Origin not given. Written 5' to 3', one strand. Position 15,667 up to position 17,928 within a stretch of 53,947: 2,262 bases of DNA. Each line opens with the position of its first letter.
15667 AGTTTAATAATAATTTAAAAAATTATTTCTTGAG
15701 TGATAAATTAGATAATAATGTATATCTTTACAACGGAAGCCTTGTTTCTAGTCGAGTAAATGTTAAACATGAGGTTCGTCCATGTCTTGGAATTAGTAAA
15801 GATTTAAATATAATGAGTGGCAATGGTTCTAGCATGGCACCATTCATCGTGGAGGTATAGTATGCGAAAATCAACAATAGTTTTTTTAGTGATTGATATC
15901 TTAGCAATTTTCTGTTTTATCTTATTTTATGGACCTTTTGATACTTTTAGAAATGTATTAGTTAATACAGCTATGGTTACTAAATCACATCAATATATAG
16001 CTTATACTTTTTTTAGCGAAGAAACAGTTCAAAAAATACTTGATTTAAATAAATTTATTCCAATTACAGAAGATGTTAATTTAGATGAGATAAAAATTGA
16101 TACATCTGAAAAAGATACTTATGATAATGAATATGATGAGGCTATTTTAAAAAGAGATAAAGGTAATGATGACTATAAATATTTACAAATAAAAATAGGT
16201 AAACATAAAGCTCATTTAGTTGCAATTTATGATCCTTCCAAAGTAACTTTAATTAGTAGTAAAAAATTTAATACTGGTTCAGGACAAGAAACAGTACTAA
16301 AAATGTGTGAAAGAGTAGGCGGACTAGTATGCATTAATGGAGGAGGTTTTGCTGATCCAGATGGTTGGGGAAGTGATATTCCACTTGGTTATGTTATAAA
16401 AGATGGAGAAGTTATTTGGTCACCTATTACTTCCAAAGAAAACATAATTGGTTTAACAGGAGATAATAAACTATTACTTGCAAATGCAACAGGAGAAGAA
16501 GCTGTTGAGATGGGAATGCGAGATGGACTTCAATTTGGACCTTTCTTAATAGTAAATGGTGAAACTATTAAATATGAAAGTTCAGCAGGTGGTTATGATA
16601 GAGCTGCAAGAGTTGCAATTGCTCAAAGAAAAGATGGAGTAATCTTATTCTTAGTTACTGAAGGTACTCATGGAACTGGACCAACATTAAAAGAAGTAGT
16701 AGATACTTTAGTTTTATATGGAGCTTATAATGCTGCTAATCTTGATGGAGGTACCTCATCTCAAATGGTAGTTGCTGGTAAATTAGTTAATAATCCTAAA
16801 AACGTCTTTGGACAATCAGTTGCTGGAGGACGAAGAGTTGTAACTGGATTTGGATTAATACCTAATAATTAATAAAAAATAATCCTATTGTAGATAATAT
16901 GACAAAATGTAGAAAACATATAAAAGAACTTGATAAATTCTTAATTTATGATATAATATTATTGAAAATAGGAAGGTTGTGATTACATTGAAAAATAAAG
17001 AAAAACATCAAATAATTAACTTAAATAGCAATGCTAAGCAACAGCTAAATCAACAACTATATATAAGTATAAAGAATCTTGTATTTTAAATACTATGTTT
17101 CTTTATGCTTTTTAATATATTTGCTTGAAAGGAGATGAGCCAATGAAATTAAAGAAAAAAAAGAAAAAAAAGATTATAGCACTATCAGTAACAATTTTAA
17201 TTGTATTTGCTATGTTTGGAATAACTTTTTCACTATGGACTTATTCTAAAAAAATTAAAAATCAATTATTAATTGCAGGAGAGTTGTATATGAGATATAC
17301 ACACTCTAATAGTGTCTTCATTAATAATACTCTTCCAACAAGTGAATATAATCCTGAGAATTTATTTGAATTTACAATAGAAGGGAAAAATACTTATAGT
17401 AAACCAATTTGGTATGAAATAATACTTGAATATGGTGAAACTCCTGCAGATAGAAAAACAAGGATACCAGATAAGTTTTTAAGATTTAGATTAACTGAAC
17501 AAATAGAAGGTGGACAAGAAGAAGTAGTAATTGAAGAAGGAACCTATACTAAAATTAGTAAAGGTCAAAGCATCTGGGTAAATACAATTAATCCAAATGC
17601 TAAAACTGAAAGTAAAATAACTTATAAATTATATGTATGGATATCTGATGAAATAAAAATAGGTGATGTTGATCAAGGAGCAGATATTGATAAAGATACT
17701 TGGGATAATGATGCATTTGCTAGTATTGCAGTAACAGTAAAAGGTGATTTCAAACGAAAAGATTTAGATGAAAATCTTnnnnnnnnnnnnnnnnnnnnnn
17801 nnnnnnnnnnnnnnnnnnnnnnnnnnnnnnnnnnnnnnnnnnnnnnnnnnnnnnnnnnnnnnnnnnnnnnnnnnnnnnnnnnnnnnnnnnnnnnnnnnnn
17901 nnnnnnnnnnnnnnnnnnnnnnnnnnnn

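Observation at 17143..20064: Giant Cys-containing modular surface protein family that I cannot place in a characterised family (paralog A)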

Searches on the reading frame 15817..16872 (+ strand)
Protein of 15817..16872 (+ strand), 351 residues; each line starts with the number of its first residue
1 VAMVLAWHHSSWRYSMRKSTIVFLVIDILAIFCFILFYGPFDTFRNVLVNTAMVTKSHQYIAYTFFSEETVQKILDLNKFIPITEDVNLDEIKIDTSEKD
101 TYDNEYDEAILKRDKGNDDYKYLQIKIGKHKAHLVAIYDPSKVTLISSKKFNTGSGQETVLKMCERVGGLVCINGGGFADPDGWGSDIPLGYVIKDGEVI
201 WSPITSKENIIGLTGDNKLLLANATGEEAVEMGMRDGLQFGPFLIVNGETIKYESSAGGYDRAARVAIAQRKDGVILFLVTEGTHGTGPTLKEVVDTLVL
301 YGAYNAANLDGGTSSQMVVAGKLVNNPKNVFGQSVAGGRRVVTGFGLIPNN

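Call 10: search_protein_families(library=pfam, proteins=[window:15817-16872:+], max_evalue=0.001)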
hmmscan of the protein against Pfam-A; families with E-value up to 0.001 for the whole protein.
window:15817-16872:+ (351 aa): 1 family
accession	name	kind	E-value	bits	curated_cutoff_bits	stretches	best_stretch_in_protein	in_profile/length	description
PF09992.14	NAGPA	-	9.3e-36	124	25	1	171-347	5-168/169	Phosphodiester glycosidase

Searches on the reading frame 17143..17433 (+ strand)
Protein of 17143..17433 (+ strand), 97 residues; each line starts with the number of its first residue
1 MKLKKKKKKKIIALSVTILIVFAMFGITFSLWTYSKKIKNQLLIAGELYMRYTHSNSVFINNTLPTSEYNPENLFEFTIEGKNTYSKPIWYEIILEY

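Call 83: search_protein_families(library=ncbifam, proteins=[window:17143-17433:+], max_evalue=10)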
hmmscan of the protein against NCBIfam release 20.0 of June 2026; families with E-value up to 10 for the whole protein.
seq(97 aa): 4 families
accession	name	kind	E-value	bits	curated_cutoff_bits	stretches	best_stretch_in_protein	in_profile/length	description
TIGR04370.1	glyco_rpt_poly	subfamily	0.00013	21.1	40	1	3-85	205-284/396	oligosaccharide repeat unit polymerase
TIGR04526.1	predic_Ig_block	subfamily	0.013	14.5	150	1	5-67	1-64/693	putative immunoglobulin-blocking virulence protein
TIGR01495.1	ETRAMP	paralog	0.075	13.1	32.75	1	3-40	43-82/85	ETRAMP family protein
NF008109.0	PRK10856.1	equivalog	0.1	12.3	208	1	4-40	104-140/334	cytoskeleton protein RodZ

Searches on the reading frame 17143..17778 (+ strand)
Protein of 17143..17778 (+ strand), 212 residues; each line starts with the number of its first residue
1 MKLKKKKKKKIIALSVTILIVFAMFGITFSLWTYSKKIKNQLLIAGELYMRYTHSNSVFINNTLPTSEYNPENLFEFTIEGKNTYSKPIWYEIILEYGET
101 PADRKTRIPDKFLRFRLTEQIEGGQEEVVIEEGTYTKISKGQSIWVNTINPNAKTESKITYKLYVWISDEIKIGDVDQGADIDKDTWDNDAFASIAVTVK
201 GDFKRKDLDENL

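Call 24: search_protein_families(library=pfam, proteins=[window:17248-17778:+], max_evalue=10)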
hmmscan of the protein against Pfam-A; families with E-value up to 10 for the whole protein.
window:17248-17778:+ (177 aa): 0 families

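Call 38: find_homologous_proteins(query=window:17143-17778:+, max_evalue=0.001)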
Query window:17143-17778:+ (212 aa): 3 proteins with E <= 0.001 among 113 candidates.
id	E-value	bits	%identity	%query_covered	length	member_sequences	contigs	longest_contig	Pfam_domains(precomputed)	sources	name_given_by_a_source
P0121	1.1e-52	197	48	98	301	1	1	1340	-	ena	-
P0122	1.7e-51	193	58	69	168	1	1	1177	-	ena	-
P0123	2.8e-36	143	40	84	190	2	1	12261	-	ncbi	-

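Call 41: search_solved_structures(query=A2, max_evalue=10, show_alignments=3)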
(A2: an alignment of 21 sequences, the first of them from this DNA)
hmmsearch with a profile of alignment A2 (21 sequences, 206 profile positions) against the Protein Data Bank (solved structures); distinct sequences matched with E-value up to 10: 7.
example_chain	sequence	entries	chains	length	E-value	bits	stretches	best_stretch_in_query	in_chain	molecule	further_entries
3g4s_E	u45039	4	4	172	0.42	13.4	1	58-96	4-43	50S ribosomal protein L6P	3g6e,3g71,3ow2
1s72_E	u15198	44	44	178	0.45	13.3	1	58-96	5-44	50S ribosomal protein L6P | 50S ribosomal protein L6 | RPL6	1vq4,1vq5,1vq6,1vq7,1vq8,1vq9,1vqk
1ffk_1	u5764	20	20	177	0.46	13.3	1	58-96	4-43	RIBOSOMAL PROTEIN L6 | 50S ribosomal protein L6P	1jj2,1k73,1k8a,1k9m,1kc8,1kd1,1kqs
9l94_Y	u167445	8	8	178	0.46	13.2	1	57-97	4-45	Large ribosomal subunit protein uL6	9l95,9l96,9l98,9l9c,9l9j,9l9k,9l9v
1pz8_A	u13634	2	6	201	0.72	12.6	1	43-81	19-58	Agrin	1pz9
1yqe_A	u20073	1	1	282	1.1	12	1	96-150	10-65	Hypothetical UPF0204 protein AF0625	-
7eh9_A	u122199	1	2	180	2.1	11.1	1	71-137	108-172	Basal-body rod modification protein FlgD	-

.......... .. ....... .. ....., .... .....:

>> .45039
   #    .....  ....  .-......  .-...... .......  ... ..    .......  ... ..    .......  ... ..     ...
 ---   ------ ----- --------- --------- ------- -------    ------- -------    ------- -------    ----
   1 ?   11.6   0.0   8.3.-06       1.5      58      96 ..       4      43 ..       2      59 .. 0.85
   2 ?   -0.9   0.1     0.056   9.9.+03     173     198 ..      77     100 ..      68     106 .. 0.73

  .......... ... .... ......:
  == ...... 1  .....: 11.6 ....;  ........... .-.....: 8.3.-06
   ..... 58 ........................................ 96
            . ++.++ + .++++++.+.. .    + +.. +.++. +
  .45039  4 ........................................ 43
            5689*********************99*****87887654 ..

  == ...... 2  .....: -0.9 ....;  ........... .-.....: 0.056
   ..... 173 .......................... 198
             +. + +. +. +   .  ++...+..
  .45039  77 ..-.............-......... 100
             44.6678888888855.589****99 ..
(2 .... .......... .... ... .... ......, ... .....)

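Call 42: search_protein_families(library=pfam, alignment_id=A2, max_evalue=1)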
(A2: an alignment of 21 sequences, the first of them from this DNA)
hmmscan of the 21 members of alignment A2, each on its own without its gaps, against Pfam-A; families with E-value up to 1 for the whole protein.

A. member 1, seq(212 aa): 2 families
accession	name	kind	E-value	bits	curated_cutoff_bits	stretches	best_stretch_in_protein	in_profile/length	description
PF09716.15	ETRAMP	-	0.014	15.8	29.1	1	4-37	46-79/81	Malarial early transcribed membrane protein (ETRAMP)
PF13800.11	Sigma_reg_N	-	0.25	12.1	26.3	1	3-51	4-55/91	Sigma factor regulator N-terminal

B. families by the number of members that match (of 21 scanned): 26 families (the first 25 are shown)
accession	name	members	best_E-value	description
PF09716.15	ETRAMP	5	0.012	Malarial early transcribed membrane protein (ETRAMP)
PF13786.12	DUF4179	4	0.046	Domain of unknown function (DUF4179)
PF06365.17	CD34_antigen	3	0.0001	CD34/Podocalyxin family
PF12389.13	Peptidase_M73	2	0.00028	Camelysin metallo-endopeptidase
PF24547.1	DUF7601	2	0.00037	Domain of unknown function (DUF7601)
PF13800.11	Sigma_reg_N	2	0.076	Sigma factor regulator N-terminal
PF20130.4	DUF6520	1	0.0025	Family of unknown function (DUF6520)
PF12114.14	Period_C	1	0.022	Period circadian-like, C-terminal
PF04681.18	Bys1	1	0.03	Blastomyces yeast-phase-specific protein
PF08915.16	tRNA-Thr_ED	1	0.062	Archaea-specific editing domain of threonyl-tRNA synthetase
PF06806.18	DUF1233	1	0.069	Putative excisionase (DUF1233)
PF10324.15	7TM_GPCR_Srw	1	0.07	Serpentine type 7TM GPCR chemoreceptor Srw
PF09687.15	PRESAN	1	0.072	Plasmodium RESA N-terminal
PF19025.5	DUF5751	1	0.074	Family of unknown function (DUF5751)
PF08229.16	SHR3_chaperone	1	0.077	ER membrane protein SH3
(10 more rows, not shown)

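Call 54: predict_structure(alignment_id=A2)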
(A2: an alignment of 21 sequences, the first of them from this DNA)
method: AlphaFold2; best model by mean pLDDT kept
length: 212 residues; sequences in the alignment: 21
mean_pLDDT: 84.5   pTM: 0.71
mean pLDDT of the five models: 84.5, 83.6, 82.8, 82.2, 80.3
residues with pLDDT >= 90: 112; 70-90: 69; 50-70: 28; < 50: 3
segments of 3 or more residues with pLDDT < 50: none
pLDDT, mean of each block of 10 residues (from residue 1): 65 92 88 56 56 70 88 89 91 91 92 94 89 81 91 91 95 87 94 91 87 61
secondary structure, 60 per line:
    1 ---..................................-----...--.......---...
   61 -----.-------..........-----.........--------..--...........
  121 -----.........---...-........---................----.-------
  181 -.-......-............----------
elements in order: H4-37 E43-45 E48-54 E58-60 E74-83 E89-97 E113-120 E126-134 E142-149 E153-168 H184-189 E191-202

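Call 56: fold_search(model_id=the predicted structure, library=pdb)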
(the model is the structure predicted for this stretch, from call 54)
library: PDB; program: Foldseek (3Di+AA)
matches with E <= 10: 1380; with E <= 0.001: 0
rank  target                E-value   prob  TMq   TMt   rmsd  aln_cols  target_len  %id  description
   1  8okh_B                1.1e-03  0.84  0.21  0.25  11.0       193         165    8  Crystal structure of Bdellovibrio bacteriovorus Bd1399 (released 2023-10-25)
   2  3nru_D                1.4e-03  0.94  0.26  0.32  11.3       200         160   12  Ligand binding domain of EPHA7 (released 2010-12-08)
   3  8okh_A                3.3e-03  0.80  0.21  0.25  11.4       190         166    8  Crystal structure of Bdellovibrio bacteriovorus Bd1399 (released 2023-10-25)
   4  9cy8_A                3.5e-03  0.85  0.24  0.28  10.2       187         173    7  Constrained b-hairpins targeting the EphA4 ligand binding domain (released 2024-12-25)
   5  9h99                  3.5e-03  0.82  0.20  0.06  13.7       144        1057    9  Native structure of the full-length pesticidal protein Cry1Ca18 at pH7, from crystals formed in vivo (released 2025-11-12)
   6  3ckh_A                3.7e-03  0.91  0.24  0.28  10.2       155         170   11  Crystal structure of Eph A4 receptor (released 2008-09-23)
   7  3czu_A                3.7e-03  0.66  0.21  0.25  10.1       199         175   10  Crystal structure of the human ephrin A2- ephrin A1 complex (released 2008-08-12)
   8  5w6h_A                3.7e-03  0.63  0.18  0.07  11.6       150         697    9  Crystal structure of Bacteriophage CBA120 tailspike protein 4 enzymatically active domain (TSP4dN, orf213) (released 2018-10-24)
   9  4w50_A                3.7e-03  0.44  0.18  0.21  14.7       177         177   10  Structure of the EphA4 LBD in complex with peptide (released 2014-10-08)
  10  9fy9_F                4.1e-03  0.98  0.29  0.40   8.5       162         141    9  Cryo-EM structure of the type 1 chaperone-usher pilus FimD-tip complex (FimDHGFC) - Conformer 1 (released 2025-06-04)
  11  5cyl_G                4.3e-03  0.91  0.21  0.15  10.2       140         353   11  Crystal structure of the CupB6 tip adhesin from Pseudomonas aeruginosa (released 2016-10-05)
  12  3nru_C                4.8e-03  0.87  0.26  0.31  11.3       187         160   11  Ligand binding domain of EPHA7 (released 2010-12-08)
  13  3loi                  4.8e-03  0.30  0.12  0.14  17.6       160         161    5  Crystal structures of Cupin superfamily BbDUF985 from Branchiostoma belcheri tsingtauense in the apo and GDP-bound forms (released 2010-06-02)
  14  8iqe_C                5.1e-03  0.75  0.20  0.10   9.5       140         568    8  Crystal structure of tetrameric K2-2 TSP (released 2024-02-21)
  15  1xvs_A                5.1e-03  0.66  0.17  0.25  16.9       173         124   12  Crystal structure of apaG Protein from Vibrio cholerae (released 2004-12-14)
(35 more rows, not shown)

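Call 77: search_protein_representatives(alignment_id=A2)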
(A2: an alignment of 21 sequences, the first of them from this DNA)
Query: 21 sequences, 206 profile positions. Proteins with E-value up to 0.001 (for the whole library): 4215; up to 1e-10: 1379; up to 1e-30: 375. The best 150 are listed.
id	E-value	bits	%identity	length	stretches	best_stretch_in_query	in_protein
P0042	5.2e-84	297.3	-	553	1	2-204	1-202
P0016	7.1e-83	293.6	-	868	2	2-205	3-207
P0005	1.2e-81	289.6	-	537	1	4-206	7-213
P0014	3.1e-81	288.2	-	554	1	2-205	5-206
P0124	2.3e-80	285.3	-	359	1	2-203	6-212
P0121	5.0e-80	284.3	-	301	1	2-206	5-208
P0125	2.9e-79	281.8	-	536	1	4-205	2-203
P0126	2.9e-78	278.5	-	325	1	4-204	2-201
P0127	7.5e-78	277.1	-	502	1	2-204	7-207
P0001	9.5e-78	276.8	-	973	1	2-205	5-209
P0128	3.7e-77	274.9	-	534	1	2-206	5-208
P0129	5.7e-77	274.3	-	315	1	1-205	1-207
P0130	8.4e-77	273.7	-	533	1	1-204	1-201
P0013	2.7e-76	272.1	-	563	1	3-206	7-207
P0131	6.4e-76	270.8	-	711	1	1-204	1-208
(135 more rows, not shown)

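Call 81: search_protein_families(library=pfam, alignment_id=A5, max_evalue=0.0001)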
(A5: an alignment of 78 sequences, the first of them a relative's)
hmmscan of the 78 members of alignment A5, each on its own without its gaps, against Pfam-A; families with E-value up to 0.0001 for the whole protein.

A. member 1, P0124 (359 aa): 0 families

B. families by the number of members that match (of 78 scanned): 13 families
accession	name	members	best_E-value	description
PF13306.12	LRR_5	36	6.4e-80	BspA type Leucine rich repeat region (6 copies)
PF09479.16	Flg_new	11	2.4e-69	Listeria-Bacteroides repeat domain (List_Bact_rpt)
PF03382.20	DUF285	8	1e-107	Mycoplasma protein of unknown function, DUF285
PF19789.6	DUF6273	5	3.5e-07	Domain of unknown function (DUF6273)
PF05725.18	FNIP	4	7e-09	FNIP Repeat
PF13855.12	LRR_8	3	1.9e-10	Leucine rich repeat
PF23952.1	LRR_EndoS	2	5.3e-08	Endo-beta-N-acetylglucosaminidase EndoS LRR domain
PF24758.1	LRR_At5g56370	2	1.7e-06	FBD-associated F-box protein At5g56370, LRR repeats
PF00657.28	Lipase_GDSL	1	2.8e-08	GDSL-like Lipase/Acylhydrolase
PF25013.1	LRR_Zer-1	1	7.3e-07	Zer-1-like, Leucine-rich repeats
PF24547.1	DUF7601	1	1.2e-05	Domain of unknown function (DUF7601)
PF12799.13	LRR_4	1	1.2e-05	Leucine Rich repeats (2 copies)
PF18998.6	Flg_new_2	1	6e-05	Divergent InlB B-repeat domain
